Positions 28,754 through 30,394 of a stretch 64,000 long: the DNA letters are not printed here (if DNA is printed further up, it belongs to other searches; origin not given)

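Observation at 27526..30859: Operon of a nitroreductase-family protein, a YhcC/Elp3-like radical SAM enzyme (CX11CX2C) and a 444-aa unknown protein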

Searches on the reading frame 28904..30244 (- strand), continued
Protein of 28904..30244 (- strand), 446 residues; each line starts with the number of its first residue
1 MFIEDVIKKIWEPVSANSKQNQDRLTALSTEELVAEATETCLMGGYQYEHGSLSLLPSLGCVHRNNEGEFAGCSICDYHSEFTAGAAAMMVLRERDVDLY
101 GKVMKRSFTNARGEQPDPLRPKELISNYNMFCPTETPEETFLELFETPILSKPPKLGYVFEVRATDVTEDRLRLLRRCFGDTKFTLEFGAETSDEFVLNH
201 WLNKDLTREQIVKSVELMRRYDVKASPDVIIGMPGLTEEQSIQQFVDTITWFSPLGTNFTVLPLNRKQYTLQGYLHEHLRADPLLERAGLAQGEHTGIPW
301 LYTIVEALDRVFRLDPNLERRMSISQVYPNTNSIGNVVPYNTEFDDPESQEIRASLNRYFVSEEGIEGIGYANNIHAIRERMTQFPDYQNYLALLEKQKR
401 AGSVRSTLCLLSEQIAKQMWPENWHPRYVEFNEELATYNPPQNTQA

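Call 20: find_encoding_contigs(protein=P0013, flank=8000, max_places=1)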
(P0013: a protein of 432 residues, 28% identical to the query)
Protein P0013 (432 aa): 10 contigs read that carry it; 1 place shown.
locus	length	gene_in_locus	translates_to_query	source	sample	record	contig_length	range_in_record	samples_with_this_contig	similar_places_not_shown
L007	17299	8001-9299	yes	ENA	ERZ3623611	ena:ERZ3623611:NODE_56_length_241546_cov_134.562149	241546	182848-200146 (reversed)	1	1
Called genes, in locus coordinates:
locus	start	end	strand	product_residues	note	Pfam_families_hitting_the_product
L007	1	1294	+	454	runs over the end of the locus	PF02310:B12-binding, PF04055:Radical_SAM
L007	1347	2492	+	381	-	PF04015:DUF362, PF00037:Fer4 (weak), PF12797:Fer4_2 (faint), PF12837:Fer4_6 (weak), PF13237:Fer4_10, PF12838:Fer4_7 (weak), PF13187:Fer4_9 (weak)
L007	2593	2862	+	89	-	PF00550:PP-binding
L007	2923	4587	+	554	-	PF02543:Carbam_trans_N, PF16861:Carbam_trans_C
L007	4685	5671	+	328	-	PF00579:tRNA-synt_1b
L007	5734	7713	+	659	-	-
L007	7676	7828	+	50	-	-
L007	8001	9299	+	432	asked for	-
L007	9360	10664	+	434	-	PF04055:Radical_SAM (faint)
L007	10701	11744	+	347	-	PF13529:Peptidase_C39_2 (weak), PF14399:BtrH_N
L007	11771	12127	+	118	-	PF02261:Asp_decarbox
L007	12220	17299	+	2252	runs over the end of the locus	PF00668:Condensation, PF00501:AMP-binding, PF13193:AMP-binding_C, PF00550:PP-binding, PF00668:Condensation, PF00501:AMP-binding, PF13193:AMP-binding_C, PF00550:PP-binding, +1 more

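Call 24: predict_structure(alignment_id=A1)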
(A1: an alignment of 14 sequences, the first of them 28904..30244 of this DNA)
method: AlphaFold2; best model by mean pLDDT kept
length: 446 residues; sequences in the alignment: 14
mean_pLDDT: 86.3   pTM: 0.89
mean pLDDT of the five models: 86.3, 85.9, 85.8, 85.7, 83.4
residues with pLDDT >= 90: 263; 70-90: 124; 50-70: 48; < 50: 11
segments of 3 or more residues with pLDDT < 50: 363-370, 444-446
pLDDT, mean of each block of 10 residues (from residue 1): 94 91 93 87 61 78 74 79 85 93 86 69 83 92 79 79 95 92 91 95 93 96 94 95 96 92 89 95 96 91 95 89 78 61 76 84 45 84 93 95 96 98 97 93 49
secondary structure, 60 per line:
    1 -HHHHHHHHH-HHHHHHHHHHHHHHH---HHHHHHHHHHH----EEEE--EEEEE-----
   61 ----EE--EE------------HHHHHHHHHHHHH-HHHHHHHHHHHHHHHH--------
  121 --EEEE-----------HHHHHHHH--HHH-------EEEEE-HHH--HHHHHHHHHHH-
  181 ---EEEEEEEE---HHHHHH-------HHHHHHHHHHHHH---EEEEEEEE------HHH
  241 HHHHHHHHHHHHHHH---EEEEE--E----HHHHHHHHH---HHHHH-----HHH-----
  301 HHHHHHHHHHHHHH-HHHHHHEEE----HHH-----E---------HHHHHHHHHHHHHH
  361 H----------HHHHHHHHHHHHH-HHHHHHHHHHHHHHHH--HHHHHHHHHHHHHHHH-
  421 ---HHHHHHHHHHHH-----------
elements in order: H2-10 H12-26 H30-40 E45-48 E51-55 H83-95 H97-112 E123-126 H138-145 E158-162 H169-179 E184-191 H195-200 H208-220 E224-231 H238-255 E259-263 H271-279 H283-287 H301-314 H316-321 E322-324 H347-361 H372-384 H386-401 H404-419 H424-435
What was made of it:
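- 28904..30244 (-): Radical SAM enzyme (446 aa, NCBI tag HN592_02195). It belongs to a small uncharacterised family and has a single C-x11-C-x2-C cluster site plus family-specific N-terminal (1-55) and C-terminal (~325-446) helical domains. AF2 model pLDDT 86 (call 24).
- On Radical SAM superfamily (PF04055): AF2 pLDDT 86 and pTM 0.89 (call 24).
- Checked: Residues ~325-446 form a conserved helical extension in a confident AF2 model (pLDDT 86, call 24).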

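Call 30: fold_search(model_id=the predicted structure, library=pdb)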
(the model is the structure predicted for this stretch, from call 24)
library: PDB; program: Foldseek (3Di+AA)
matches with E <= 10: 1680; with E <= 0.001: 28
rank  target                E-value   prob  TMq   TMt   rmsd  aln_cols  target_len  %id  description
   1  2a5h_B                6.1e-06  1.00  0.37  0.40  11.1       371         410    9  2.1 Angstrom X-ray crystal structure of lysine-2,3-aminomutase from Clostridium subterminale SB4, with Michaelis analo (released 2005-10-04)
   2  8asw_C                1.2e-05  1.00  0.42  0.36   7.0       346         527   15  Cryo-EM structure of yeast Elp123 in complex with alanine tRNA (released 2022-12-07)
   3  6wtf_B                2.3e-05  1.00  0.39  0.33   9.4       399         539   14  Structure of radical S-adenosylmethionine methyltransferase, TsrM, from Kitasatospora setae with tryptophan substrate  (released 2020-12-23)
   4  6wtf_A                3.4e-05  1.00  0.38  0.32  10.8       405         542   14  Structure of radical S-adenosylmethionine methyltransferase, TsrM, from Kitasatospora setae with tryptophan substrate  (released 2020-12-23)
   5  8pty_C                3.6e-05  1.00  0.43  0.44   7.1       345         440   13  Cryo-EM structure of human Elp123 in complex with 5'-deoxyadenosine and methionine (released 2024-04-17)
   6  9a6d_A                3.9e-05  1.00  0.35  0.35   5.9       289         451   14  Integrative model of MTAB-YVFG by crosslinking MS and deep learning (released 2024-09-18)
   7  6wte_A                4.1e-05  1.00  0.38  0.31   9.9       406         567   14  Structure of radical S-adenosylmethionine methyltransferase, TsrM, from Kitasatospora setae with cobalamin and [4Fe-4S (released 2020-12-23)
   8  6wte_B                4.4e-05  1.00  0.39  0.34  10.2       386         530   16  Structure of radical S-adenosylmethionine methyltransferase, TsrM, from Kitasatospora setae with cobalamin and [4Fe-4S (released 2020-12-23)
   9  8asv_C                4.6e-05  1.00  0.41  0.40   8.4       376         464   14  Cryo-EM structure of yeast Elongator complex (released 2022-12-07)
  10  5ul3                  4.6e-05  1.00  0.31  0.21  22.4       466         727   12  Structure of Cobalamin-dependent S-adenosylmethionine radical enzyme OxsB with aqua-cobalamin bound (released 2017-04-19)
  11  9ccb                  5.1e-05  1.00  0.34  0.36  10.3       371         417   13  X-ray crystal structure of methyl-coenzyme M reductase glutamine methylase (MgmA) from Methanothermobacter marburgensis  (released 2025-01-01)
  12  5ul4                  8.8e-05  1.00  0.31  0.21  22.4       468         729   10  Structure of Cobalamin-dependent S-adenosylmethionine radical enzyme OxsB with aqua-cobalamin and S-adenosylmethionine b (released 2017-04-19)
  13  6fd2_A                1.0e-04  1.00  0.36  0.35  10.9       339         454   13  Radical SAM 1,2-diol dehydratase AprD4 in complex with its substrate paromamine (released 2018-01-17)
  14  7mjy_A                1.5e-04  1.00  0.34  0.34   7.3       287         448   15  MiaB in the complex with s-adenosyl-L-homocysteine and RNA (released 2021-09-15)
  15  9n1b                  1.5e-04  1.00  0.37  0.28  16.6       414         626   11  Crystal structure of CysS from Corallococcus sp. CA054B with 5'-deoxyadenosine, methionine, and pantetheinylated 3-metho (released 2026-01-28)
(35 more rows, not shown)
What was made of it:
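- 28904..30244 (-): Foldseek probability 1.0 to many rSAM structures, TM <= 0.43 (call 30).
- On Radical SAM superfamily (PF04055): Foldseek probability 1.0 to LAM, Elp3, TsrM, MiaB and others (call 30).
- Closest known: YhcC/YtqA/MnmL. Same: Elp3 structures are among the top Foldseek hits (call 30).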

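Call 36: find_encoding_contigs(protein=P0001, flank=6000, max_places=6)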
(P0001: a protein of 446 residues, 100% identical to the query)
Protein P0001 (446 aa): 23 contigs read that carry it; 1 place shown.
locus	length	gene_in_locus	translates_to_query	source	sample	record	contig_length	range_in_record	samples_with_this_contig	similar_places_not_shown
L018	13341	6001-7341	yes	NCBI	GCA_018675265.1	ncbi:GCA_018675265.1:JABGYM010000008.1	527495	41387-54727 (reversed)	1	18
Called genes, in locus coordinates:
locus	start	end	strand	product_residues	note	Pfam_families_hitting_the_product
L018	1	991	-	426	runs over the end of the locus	PF22205:Csm6_6H, PF09670:Cas_Cas02710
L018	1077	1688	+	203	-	-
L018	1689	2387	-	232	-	PF13489:Methyltransf_23, PF13649:Methyltransf_25 (weak), PF13847:Methyltransf_31, PF08241:Methyltransf_11 (weak), PF08242:Methyltransf_12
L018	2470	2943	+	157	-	-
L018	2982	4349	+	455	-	PF00479:G6PD_N, PF02781:G6PD_C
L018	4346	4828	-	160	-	PF13404:HTH_AsnC-type, PF13412:HTH_24, PF01037:AsnC_trans_reg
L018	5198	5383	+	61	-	-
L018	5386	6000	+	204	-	PF00881:Nitroreductase, PF14512:TM1586_NiRdase (faint)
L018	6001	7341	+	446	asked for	PF04055:Radical_SAM (weak)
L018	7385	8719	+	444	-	-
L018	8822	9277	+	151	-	PF08069:Ribosomal_S13_N, PF00312:Ribosomal_S15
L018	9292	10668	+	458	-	PF01368:DHH, PF27767:Arc_Cdc45, PF21763:DHH_CID, PF02272:DHHA1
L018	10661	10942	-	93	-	PF25212:HVO_A0114 (weak)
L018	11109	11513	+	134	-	-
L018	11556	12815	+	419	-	-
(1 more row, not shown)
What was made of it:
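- The identical protein, with the same neighbours, was seen on the 23 contigs read (call 36). The arrangement was the same on the 23 contigs of this species that were read (call 36).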

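Call 56: search_protein_families(library=pfam, alignment_id=A5, max_evalue=0.01)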
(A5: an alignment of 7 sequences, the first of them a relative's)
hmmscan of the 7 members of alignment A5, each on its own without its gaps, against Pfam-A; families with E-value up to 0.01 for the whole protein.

A. member 1, L001:11555-12562:+ (335 aa): 0 families

B. families by the number of members that match (of 7 scanned): 3 families
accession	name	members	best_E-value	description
PF14399.12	BtrH_N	2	8.7e-14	Butirosin biosynthesis protein H, N-terminal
PF13529.12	Peptidase_C39_2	1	3.9e-05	Peptidase_C39 like family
PF02269.22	TFIID-18kDa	1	0.005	Transcription initiation factor IID, 18kD subunit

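Call 71: search_protein_families(library=padloc, proteins=[window:28904-30244:-], max_evalue=0.01)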
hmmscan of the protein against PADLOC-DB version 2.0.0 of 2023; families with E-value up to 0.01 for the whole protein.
window:28904-30244:- (446 aa): 0 families

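Call 75: find_encoding_contigs(protein=P0002, flank=3000, max_places=2)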
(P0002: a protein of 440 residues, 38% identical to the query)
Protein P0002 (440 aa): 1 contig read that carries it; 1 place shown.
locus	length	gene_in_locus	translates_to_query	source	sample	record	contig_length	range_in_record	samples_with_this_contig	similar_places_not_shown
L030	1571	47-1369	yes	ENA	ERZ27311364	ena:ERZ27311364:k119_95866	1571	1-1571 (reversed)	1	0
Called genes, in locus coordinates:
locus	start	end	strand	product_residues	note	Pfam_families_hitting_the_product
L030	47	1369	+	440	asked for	PF04055:Radical_SAM (faint)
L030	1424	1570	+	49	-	?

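Call 79: find_related_loci(query=A1, collection=viral_contigs, flank=8000)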
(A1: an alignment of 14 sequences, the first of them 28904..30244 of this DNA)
Query A1 (446 aa) in viral_contigs; peptide patterns used: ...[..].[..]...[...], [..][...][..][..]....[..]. (x = any residue, [..] = any of these).
33 stretches matched a pattern, but none encodes a relative of the query by tblastn (E <= 1e-3).

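Call 80: search_dna_similar(query=window:28904-30244:-, collection=plasmids, mode=protein, max_evalue=0.00001, max_rows=10)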
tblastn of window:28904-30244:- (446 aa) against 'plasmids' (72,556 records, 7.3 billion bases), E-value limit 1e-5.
No match.

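Call 89: search_protein_families(library=phrogs, proteins=[window:28904-30244:-], max_evalue=0.01)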
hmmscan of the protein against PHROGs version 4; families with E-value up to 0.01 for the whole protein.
window:28904-30244:- (446 aa): 0 families

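Call 101: search_dna_similar(query=window:28904-30244:-, collection=phages, mode=protein, max_evalue=0.00001, max_rows=10)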
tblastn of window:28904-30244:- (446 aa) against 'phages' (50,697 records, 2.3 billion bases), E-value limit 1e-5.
No match.

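Call 103: search_protein_families(library=pfam, proteins=[L002:6177-7037:+, L002:7034-7975:+, L001:9325-10086:+, L004:9326-10078:+, L005:5212-7647:+, L005:4142-5152:+, L007:5734-7713:+, L002:9677-10762:+, L002:10778-12214:+, L006:14078-15103:+], max_evalue=0.05)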
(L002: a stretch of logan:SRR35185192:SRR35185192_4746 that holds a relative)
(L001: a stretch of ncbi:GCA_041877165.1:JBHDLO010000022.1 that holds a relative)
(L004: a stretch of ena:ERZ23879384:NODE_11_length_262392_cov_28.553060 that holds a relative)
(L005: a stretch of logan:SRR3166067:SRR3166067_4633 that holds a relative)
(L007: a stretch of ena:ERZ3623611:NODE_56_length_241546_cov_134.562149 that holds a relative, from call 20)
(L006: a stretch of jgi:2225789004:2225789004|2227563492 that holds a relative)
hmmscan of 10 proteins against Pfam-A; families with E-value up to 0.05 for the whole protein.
L002:6177-7037:+ (286 aa): 1 family
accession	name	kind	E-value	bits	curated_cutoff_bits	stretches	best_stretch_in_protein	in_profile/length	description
PF00587.30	tRNA-synt_2b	-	0.0003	21.3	29.3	1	120-264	36-174/179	tRNA synthetase class II core domain (G, H, P, S and T)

L002:7034-7975:+ (313 aa): 1 family
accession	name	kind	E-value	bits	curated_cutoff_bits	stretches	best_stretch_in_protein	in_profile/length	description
PF14399.12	BtrH_N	-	0.0024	18.6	29.7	1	79-138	74-134/134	Butirosin biosynthesis protein H, N-terminal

L001:9325-10086:+ (253 aa): 2 families
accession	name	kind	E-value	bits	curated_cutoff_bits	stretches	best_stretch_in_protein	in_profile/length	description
PF00583.31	Acetyltransf_1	-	5.9e-06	27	20.7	1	28-113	15-97/116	Acetyltransferase (GNAT) family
PF14268.11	YoaP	-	0.008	16.1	25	1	203-244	3-43/44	YoaP-like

L004:9326-10078:+ (250 aa): 2 families
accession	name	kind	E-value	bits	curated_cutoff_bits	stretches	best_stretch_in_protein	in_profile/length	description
PF00583.31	Acetyltransf_1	-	0.00019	22.1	20.7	1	27-111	14-96/116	Acetyltransferase (GNAT) family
PF14268.11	YoaP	-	0.015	15.3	25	1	205-246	4-44/44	YoaP-like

L005:5212-7647:+ (811 aa): 4 families
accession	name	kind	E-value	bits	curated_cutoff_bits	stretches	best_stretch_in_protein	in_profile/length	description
PF00326.27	Peptidase_S9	-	0.00012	22.1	22.6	1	402-455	49-102/213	Prolyl oligopeptidase family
PF12740.14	PETase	-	0.0016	18.3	28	1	408-519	116-226/263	PET hydrolase-like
PF01738.24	DLH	-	0.01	15.8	21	1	403-504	83-186/217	Dienelactone hydrolase family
PF04009.17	DUF356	-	0.04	14.6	29.9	0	478-536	7-65/106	Protein of unknown function (DUF356)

L005:4142-5152:+ (336 aa): 3 families
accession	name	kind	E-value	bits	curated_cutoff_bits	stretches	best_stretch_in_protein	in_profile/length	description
PF14399.12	BtrH_N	-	1.1e-05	26.1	29.7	1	85-140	77-132/134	Butirosin biosynthesis protein H, N-terminal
PF13529.12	Peptidase_C39_2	-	0.00023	22.2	24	1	60-135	64-135/143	Peptidase_C39 like family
PF23791.1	DUF7173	-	0.048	14.1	27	0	209-249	81-126/145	Family of unknown function (DUF7173)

L007:5734-7713:+ (659 aa): 12 families
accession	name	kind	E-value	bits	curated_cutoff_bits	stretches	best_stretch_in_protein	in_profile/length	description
PF14559.12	TPR_19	-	3.6e-05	24.4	25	1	230-276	1-47/68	Tetratricopeptide repeat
PF13428.12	TPR_14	-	4.8e-05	24.1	23.5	1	227-262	8-43/44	Tetratricopeptide repeat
PF07719.23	TPR_2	-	0.00032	21.1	27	0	227-253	8-34/34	Tetratricopeptide repeat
PF13472.12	Lipase_GDSL_2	-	0.00042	21.3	32.9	0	60-143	2-87/178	GDSL-like Lipase/Acylhydrolase family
PF13424.12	TPR_12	-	0.001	19.7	30.1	1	227-282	10-73/77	Tetratricopeptide repeat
PF13174.12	TPR_6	-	0.0012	19.8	26.3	0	226-251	6-31/33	Tetratricopeptide repeat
PF00515.34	TPR_1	-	0.0021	18.3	27.8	0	229-253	10-34/34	Tetratricopeptide repeat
PF13181.12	TPR_8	-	0.0029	18.1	25.7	0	227-252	8-33/34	Tetratricopeptide repeat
PF25064.1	ARM_TT21_5th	-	0.016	15.9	27.8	0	227-283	8-64/117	TT21 fifth ARM repeats domain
PF13431.12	TPR_17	-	0.017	15.8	24.4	0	243-274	2-33/34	Tetratricopeptide repeat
PF23914.1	TPR_CcmH_CycH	-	0.027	14.7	42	0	232-280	99-147/158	Cytochrome c-type biogenesis protein H TPR domain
PF13432.12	TPR_16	-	0.047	14.6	32.7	0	227-282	4-59/65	Tetratricopeptide repeat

L002:9677-10762:+ (361 aa): 0 families

L002:10778-12214:+ (478 aa): 0 families

L006:14078-15103:+ (341 aa): 0 families
